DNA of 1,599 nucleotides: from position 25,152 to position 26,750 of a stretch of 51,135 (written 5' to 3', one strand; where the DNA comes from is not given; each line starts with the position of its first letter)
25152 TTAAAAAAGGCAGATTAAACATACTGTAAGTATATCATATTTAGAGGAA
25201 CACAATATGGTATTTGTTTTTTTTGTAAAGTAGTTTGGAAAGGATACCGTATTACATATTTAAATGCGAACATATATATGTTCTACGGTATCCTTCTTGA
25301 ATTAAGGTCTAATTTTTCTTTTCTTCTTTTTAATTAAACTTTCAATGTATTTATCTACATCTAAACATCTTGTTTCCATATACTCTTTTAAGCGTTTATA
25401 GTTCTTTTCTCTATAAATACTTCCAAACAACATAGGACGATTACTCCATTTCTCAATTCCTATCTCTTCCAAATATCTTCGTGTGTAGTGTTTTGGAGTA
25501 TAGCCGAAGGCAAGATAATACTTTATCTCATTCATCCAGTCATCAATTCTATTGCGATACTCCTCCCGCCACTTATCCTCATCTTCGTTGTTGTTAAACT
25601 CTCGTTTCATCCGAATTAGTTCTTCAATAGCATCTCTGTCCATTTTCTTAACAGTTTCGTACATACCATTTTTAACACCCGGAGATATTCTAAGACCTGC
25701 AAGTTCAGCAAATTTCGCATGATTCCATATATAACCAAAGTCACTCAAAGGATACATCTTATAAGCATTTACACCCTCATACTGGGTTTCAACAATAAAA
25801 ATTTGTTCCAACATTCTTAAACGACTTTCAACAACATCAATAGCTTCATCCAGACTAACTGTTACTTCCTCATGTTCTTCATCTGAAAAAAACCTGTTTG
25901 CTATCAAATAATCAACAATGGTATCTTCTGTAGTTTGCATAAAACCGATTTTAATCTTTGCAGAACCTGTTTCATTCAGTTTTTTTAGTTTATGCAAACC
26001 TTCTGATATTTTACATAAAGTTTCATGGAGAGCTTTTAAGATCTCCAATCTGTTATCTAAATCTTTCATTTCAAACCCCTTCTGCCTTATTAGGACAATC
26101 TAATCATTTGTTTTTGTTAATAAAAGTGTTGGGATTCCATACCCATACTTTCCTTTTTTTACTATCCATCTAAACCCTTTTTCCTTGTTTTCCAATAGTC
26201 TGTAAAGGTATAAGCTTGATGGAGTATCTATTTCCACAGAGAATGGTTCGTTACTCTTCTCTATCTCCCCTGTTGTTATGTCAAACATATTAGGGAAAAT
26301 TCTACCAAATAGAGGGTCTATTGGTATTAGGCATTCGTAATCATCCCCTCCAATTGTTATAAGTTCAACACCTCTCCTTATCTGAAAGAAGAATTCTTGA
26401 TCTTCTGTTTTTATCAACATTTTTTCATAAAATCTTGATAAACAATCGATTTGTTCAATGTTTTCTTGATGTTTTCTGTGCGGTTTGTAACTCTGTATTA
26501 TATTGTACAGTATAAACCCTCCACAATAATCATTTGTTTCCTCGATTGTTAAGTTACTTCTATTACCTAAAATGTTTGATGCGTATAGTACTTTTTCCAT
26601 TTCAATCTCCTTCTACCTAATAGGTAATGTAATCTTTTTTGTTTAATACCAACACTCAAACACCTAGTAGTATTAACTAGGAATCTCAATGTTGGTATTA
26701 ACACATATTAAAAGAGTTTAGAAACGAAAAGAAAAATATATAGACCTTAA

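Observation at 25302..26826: Orphan two-gene cassette with its own promoter, long structured leader and duplicated translation-initiation region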

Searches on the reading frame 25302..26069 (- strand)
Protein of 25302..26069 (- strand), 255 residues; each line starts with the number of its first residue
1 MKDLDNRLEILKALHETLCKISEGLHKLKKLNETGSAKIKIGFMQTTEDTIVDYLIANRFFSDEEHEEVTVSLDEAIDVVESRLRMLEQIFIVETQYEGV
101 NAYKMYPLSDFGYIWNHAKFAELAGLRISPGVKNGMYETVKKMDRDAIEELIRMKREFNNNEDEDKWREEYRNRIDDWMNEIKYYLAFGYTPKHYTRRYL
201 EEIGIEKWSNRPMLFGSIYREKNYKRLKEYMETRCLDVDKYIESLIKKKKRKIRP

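Call 4: search_protein_families(library=pfam, proteins=[window:25302-26069:-], max_evalue=0.1)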
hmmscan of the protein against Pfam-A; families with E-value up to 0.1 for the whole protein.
window:25302-26069:- (255 aa): 2 families
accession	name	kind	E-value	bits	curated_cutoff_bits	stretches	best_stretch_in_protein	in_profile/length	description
PF15456.11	Uds1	-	0.078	13.6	28.8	0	2-88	31-102/123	Up-regulated During Septation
PF25071.1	DUF7795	-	0.082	13.3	27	0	207-247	46-86/123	Domain of unknown function (DUF7795)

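Call 6: search_protein_families(library=phrogs, proteins=[window:25302-26069:-], max_evalue=1)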
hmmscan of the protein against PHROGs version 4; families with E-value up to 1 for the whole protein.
window:25302-26069:- (255 aa): 2 families
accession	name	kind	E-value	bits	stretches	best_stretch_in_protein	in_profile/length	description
phrog_29992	-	unknown function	0.00022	22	1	86-144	3-60/70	-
phrog_16566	-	unknown function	0.016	16.3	1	136-157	12-33/42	-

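Call 7: search_protein_families(library=padloc, proteins=[window:25302-26069:-], max_evalue=1)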
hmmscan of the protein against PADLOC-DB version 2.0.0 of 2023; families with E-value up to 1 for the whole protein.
window:25302-26069:- (255 aa): 0 families

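Call 8: search_protein_families(library=ncbifam, proteins=[window:25302-26069:-], max_evalue=1)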
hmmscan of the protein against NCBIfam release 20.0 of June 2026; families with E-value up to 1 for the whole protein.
window:25302-26069:- (255 aa): 1 family
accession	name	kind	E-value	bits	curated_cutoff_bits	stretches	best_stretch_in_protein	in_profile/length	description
NF009804.0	PRK13288.1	equivalog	0.0026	17.3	218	1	134-173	48-86/215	pyrophosphatase PpaX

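Call 9: search_solved_structures(query=window:25302-26069:-, max_evalue=10)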
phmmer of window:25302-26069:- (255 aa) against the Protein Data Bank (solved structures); distinct sequences matched with E-value up to 10: 1.
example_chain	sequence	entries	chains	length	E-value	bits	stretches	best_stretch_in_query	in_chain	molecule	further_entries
6m3d_C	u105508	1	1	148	3.2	10.8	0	147-168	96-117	Segmentation polarity homeobox protein engrailed,Segmentation polarity homeobox protein en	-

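Call 11: find_homologous_proteins(query=window:25302-26069:-, max_evalue=0.001)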
Query window:25302-26069:- (255 aa): 2 proteins with E <= 0.001 among 341 candidates.
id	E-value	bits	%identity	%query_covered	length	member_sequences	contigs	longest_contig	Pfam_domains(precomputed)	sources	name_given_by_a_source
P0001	1.0e-163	561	99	100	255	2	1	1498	-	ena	-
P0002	6.8e-86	306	61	97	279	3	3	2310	-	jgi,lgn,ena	-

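Call 13: find_encoding_contigs(protein=P0002, flank=10000, max_places=10)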
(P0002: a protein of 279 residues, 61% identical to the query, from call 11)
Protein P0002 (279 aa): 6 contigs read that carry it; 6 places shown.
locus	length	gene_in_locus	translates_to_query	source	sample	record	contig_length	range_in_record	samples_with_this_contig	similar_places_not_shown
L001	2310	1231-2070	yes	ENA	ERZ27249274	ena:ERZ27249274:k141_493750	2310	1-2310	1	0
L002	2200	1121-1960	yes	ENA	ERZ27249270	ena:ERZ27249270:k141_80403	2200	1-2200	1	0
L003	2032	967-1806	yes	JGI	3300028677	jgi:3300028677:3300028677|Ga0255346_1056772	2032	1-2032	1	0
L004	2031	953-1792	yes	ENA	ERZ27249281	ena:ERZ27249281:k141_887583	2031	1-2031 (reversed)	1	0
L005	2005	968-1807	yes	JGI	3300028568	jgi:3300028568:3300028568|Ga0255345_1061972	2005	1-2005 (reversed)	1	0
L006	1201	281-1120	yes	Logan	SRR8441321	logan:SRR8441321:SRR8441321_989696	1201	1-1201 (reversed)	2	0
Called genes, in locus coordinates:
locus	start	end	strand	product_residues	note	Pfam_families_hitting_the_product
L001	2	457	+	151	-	?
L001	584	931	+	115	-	-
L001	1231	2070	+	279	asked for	-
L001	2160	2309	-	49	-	?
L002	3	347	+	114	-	?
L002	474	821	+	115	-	-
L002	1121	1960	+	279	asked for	-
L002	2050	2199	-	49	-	?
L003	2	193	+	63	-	?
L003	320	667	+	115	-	-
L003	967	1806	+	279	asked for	-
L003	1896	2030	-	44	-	?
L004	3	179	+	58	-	?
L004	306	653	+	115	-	-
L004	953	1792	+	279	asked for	-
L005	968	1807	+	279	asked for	-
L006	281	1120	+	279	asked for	-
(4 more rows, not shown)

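Call 15: find_encoding_contigs(protein=P0001, flank=10000, max_places=10)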
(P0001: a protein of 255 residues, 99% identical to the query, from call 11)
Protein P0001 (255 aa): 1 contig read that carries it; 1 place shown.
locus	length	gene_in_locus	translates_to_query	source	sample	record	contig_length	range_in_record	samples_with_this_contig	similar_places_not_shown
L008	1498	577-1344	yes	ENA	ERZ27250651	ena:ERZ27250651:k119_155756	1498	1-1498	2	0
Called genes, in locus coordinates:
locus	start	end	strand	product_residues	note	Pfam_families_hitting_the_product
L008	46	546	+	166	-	-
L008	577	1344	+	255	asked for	-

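Call 49: predict_structure(alignment_id=A1)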
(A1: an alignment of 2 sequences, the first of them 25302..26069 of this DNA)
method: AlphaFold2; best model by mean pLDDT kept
length: 255 residues; sequences in the alignment: 2
mean_pLDDT: 61.3   pTM: 0.51
mean pLDDT of the five models: 61.3, 48.8, 46.5, 42.7, 42.4
residues with pLDDT >= 90: 1; 70-90: 70; 50-70: 120; < 50: 64
segments of 3 or more residues with pLDDT < 50: 37-70, 99-110, 208-220, 253-255
pLDDT, mean of each block of 10 residues (from residue 1): 62 69 67 55 35 33 39 62 63 54 38 54 58 66 84 82 79 81 65 77 63 39 57 75 82 47
secondary structure, 60 per line:
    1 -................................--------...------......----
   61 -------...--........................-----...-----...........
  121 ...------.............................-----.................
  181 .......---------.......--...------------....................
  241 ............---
elements in order: H2-33 E42-44 H51-56 E68-70 H73-96 H110-123 H130-158 H164-187 H197-203 H221-252

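Call 50: search_protein_representatives(alignment_id=A1)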
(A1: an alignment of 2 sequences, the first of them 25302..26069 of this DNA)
Query: 2 sequences, 281 profile positions. Proteins with E-value up to 0.001 (for the whole library): 3; up to 1e-10: 2; up to 1e-30: 2. The best 3 are listed.
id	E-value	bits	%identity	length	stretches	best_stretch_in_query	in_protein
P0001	1.8e-146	503.7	-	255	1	16-281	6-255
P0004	6.9e-46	173.7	-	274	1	1-228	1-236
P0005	4.6e-08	49.6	-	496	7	205-228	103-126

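Call 65: fold_search(model_id=the predicted structure, library=pdb)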
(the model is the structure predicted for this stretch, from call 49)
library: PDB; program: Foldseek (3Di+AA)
matches with E <= 10: 119; with E <= 0.001: 0
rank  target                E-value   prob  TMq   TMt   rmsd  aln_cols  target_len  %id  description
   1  2zdi_C                1.7e-01  0.77  0.22  0.37  17.2       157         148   17  Crystal structure of Prefoldin from Pyrococcus horikoshii OT3 (released 2008-02-05)
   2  5lg4_A                6.2e-01  0.16  0.19  0.25  20.0       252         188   12  Crystal structure of the Sec3/Sso2 complex at 2.9 angstrom resolution (released 2017-02-08)
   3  8a22_Xe               1.5e+00  0.13  0.23  0.14  10.7       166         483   14  Structure of the mitochondrial ribosome from Polytomella magna (released 2022-11-16)
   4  5m4y_E                1.7e+00  0.15  0.22  0.30  13.8       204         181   10  Crystal structure of the Sec3/Sso2 complex at 2.20 angstrom resolution (released 2017-02-08)
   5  6kzh_B                1.8e+00  0.11  0.19  0.21  15.2       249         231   10  14-3-3 protein in Complex with CIC S173 phosphorylated peptide (released 2020-09-30)
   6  4o46_A                2.1e+00  0.08  0.18  0.20  15.8       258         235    9  14-3-3-gamma in complex with influenza NS1 C-terminal tail phosphorylated at S228 (released 2014-04-30)
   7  5m4y_C                2.4e+00  0.11  0.22  0.29  17.5       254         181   11  Crystal structure of the Sec3/Sso2 complex at 2.20 angstrom resolution (released 2017-02-08)
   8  4o46_B                2.4e+00  0.08  0.19  0.20  15.8       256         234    8  14-3-3-gamma in complex with influenza NS1 C-terminal tail phosphorylated at S228 (released 2014-04-30)
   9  9mg8_B                2.4e+00  0.07  0.19  0.15  18.1       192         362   13  Crystal Structure of b-iTHR-110 (released 2025-12-17)
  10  4e2e                  2.6e+00  0.08  0.18  0.20  15.2       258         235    8  Crystal structure of a tyrosine 3-monooxygenase/tryptophan 5-monooxygenase activation protein, gamma polypeptide (YWHAG) (released 2012-03-21)
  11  6fes_A                2.6e+00  0.07  0.20  0.15  16.9       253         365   10  Crystal structure of novel repeat protein BRIC2 fused to DARPin D12 (released 2018-09-05)
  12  6bqt_K                2.6e+00  0.04  0.14  0.16  15.5       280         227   11  Complex of 14-3-3 theta with an IRSp53 peptide doubly-phosphorylated at T340 and T360 (released 2018-12-05)
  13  9nc9_L                2.8e+00  0.02  0.12  0.07  18.1       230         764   14  Helical assembly of AVAST5 filament (released 2026-02-18)
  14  5j1g_A                2.9e+00  0.06  0.19  0.21  24.1       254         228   12  Structure of the spectrin repeats 7 and 8 of the plakin domain of plectin (released 2016-07-20)
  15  9e71_BQ               3.1e+00  0.12  0.19  0.30   9.7       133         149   14  Cryo-EM structure of the Pyrobaculum calidifontis 70S ribosome (released 2024-11-20)
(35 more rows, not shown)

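Call 70: search_protein_families(library=pfam, proteins=[L001:584-931:+, P0004], max_evalue=0.1)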
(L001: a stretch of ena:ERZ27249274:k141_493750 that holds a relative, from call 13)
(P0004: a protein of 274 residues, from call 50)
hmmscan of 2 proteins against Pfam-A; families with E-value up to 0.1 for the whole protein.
L001:584-931:+ (115 aa): 0 families

P0004 (274 aa): 2 families
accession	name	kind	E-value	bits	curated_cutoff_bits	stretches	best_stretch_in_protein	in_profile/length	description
PF11348.13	DUF3150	-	0.012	15.4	24.9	1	165-207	80-118/257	Protein of unknown function (DUF3150)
PF23202.1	PAH_ZNF598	-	0.077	13.7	25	0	154-202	5-51/83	ZNF598 PAH domain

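Call 111: find_encoding_contigs(protein=P0004, flank=6000, max_places=5)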
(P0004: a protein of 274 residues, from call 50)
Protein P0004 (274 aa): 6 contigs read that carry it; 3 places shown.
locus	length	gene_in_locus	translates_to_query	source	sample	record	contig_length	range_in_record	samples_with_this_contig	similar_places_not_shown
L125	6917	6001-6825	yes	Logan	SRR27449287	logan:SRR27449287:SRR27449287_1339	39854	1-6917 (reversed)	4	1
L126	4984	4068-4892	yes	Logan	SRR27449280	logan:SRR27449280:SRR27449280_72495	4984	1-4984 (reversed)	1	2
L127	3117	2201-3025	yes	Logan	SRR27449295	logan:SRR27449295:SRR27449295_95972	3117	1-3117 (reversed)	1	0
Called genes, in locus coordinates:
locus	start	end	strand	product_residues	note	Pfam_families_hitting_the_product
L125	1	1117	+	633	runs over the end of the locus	PF02384:N6_Mtase, PF07669:Eco57I (weak), PF01420:Methylase_S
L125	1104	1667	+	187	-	-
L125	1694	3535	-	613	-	PF13175:AAA_15, PF13304:AAA_21 (weak)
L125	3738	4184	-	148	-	-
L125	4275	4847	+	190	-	PF02482:Ribosomal_S30AE, PF16321:Ribosom_S30AE_C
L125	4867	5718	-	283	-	PF13624:SurA_N_3 (faint), PF13623:SurA_N_2 (faint)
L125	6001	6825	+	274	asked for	-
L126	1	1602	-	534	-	?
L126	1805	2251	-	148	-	-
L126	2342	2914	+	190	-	PF02482:Ribosomal_S30AE, PF16321:Ribosom_S30AE_C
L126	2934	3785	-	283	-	PF13624:SurA_N_3 (faint), PF13623:SurA_N_2 (faint)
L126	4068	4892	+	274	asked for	-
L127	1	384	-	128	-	?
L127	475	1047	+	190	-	PF02482:Ribosomal_S30AE, PF16321:Ribosom_S30AE_C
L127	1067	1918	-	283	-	PF13624:SurA_N_3 (faint), PF13623:SurA_N_2 (faint)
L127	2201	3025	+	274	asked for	-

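Call 116: search_dna_similar(query=window:25302-26069:-, collection=phages, mode=protein, max_evalue=0.01, max_rows=5)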
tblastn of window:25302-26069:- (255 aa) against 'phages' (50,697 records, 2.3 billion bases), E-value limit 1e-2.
No match.

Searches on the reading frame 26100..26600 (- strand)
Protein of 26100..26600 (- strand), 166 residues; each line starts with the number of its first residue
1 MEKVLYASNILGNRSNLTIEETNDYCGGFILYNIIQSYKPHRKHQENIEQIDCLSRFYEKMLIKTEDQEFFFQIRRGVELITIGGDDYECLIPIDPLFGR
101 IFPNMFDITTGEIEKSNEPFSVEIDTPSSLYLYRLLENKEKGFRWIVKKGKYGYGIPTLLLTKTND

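Call 4: search_protein_families(library=pfam, proteins=[window:26100-26600:-], max_evalue=0.1)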
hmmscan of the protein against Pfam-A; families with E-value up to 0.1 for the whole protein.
window:26100-26600:- (166 aa): 0 families

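Call 6: search_protein_families(library=phrogs, proteins=[window:26100-26600:-], max_evalue=1)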
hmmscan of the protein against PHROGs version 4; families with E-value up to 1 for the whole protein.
window:26100-26600:- (166 aa): 1 family
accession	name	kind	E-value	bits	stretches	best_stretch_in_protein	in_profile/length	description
phrog_30940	-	unknown function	0.29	12.3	1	111-140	15-43/71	-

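Call 7: search_protein_families(library=padloc, proteins=[window:26100-26600:-], max_evalue=1)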
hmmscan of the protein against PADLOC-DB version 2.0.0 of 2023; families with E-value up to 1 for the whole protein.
window:26100-26600:- (166 aa): 0 families

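Call 8: search_protein_families(library=ncbifam, proteins=[window:26100-26600:-], max_evalue=1)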
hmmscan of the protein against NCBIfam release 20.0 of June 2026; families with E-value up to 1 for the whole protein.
window:26100-26600:- (166 aa): 0 families

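Call 10: search_solved_structures(query=window:26100-26600:-, max_evalue=10)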
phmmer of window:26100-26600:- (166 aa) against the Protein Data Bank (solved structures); distinct sequences matched with E-value up to 10: 3.
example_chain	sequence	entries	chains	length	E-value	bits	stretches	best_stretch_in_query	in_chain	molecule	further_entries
2o1j_A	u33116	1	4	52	0.99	12.3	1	46-68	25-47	Nonstructural protein NSP4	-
6ggr_A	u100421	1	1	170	1.2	12.1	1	19-64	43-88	Transcription factor p65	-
1nfi_A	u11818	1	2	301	1.6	11.7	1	21-63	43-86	NF-KAPPA-B P65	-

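Call 12: find_homologous_proteins(query=window:26100-26600:-, max_evalue=0.001)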
Query window:26100-26600:- (166 aa): 1 proteins with E <= 0.001 among 22 candidates.
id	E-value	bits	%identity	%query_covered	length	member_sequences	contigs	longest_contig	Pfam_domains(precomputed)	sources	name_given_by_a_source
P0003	1.1e-104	365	98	100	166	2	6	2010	-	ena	-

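Call 14: find_encoding_contigs(protein=P0003, flank=10000, max_places=10)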
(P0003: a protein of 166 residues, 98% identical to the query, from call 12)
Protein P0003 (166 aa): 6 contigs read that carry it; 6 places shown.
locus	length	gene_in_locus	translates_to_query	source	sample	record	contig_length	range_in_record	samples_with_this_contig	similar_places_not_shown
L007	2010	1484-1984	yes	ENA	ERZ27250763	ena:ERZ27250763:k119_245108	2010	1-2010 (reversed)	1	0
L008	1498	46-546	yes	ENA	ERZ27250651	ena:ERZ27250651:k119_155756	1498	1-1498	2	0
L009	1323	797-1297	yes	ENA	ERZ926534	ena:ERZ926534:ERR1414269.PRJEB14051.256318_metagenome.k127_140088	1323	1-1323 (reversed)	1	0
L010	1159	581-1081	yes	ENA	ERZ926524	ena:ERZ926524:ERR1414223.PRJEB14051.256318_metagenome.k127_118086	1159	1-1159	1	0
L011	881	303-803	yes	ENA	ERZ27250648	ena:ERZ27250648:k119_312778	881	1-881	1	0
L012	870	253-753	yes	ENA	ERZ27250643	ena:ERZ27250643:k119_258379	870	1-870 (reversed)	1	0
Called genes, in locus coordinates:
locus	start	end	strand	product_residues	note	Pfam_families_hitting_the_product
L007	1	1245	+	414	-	?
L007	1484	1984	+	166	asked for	-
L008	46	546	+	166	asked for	-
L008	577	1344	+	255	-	-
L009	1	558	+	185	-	?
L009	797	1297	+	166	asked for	-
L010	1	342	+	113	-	?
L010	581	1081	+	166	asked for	-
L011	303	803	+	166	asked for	-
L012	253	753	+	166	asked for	-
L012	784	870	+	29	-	?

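Call 64: predict_structure(protein=window:26100-26600:-)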
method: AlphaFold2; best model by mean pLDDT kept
length: 166 residues; sequences in the alignment: 1
mean_pLDDT: 33.1   pTM: 0.27
mean pLDDT of the five models: 33.1, 30.6, 29.5, 26.9, 26.1
residues with pLDDT >= 90: 0; 70-90: 0; 50-70: 0; < 50: 166
segments of 3 or more residues with pLDDT < 50: 1-166
pLDDT, mean of each block of 10 residues (from residue 1): 25 32 36 35 36 38 42 39 33 33 27 28 30 33 32 31 29
secondary structure, 60 per line:
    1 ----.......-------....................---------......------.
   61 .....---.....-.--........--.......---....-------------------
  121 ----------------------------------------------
elements in order: H5-11 H19-38 E48-53 E60-65 E69-73 E78-85 E88-94 H98-101

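Call 117: search_dna_similar(query=window:26100-26600:-, collection=phages, mode=protein, max_evalue=0.01, max_rows=5)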
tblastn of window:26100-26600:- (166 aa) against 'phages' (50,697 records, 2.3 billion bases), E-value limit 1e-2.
No match.
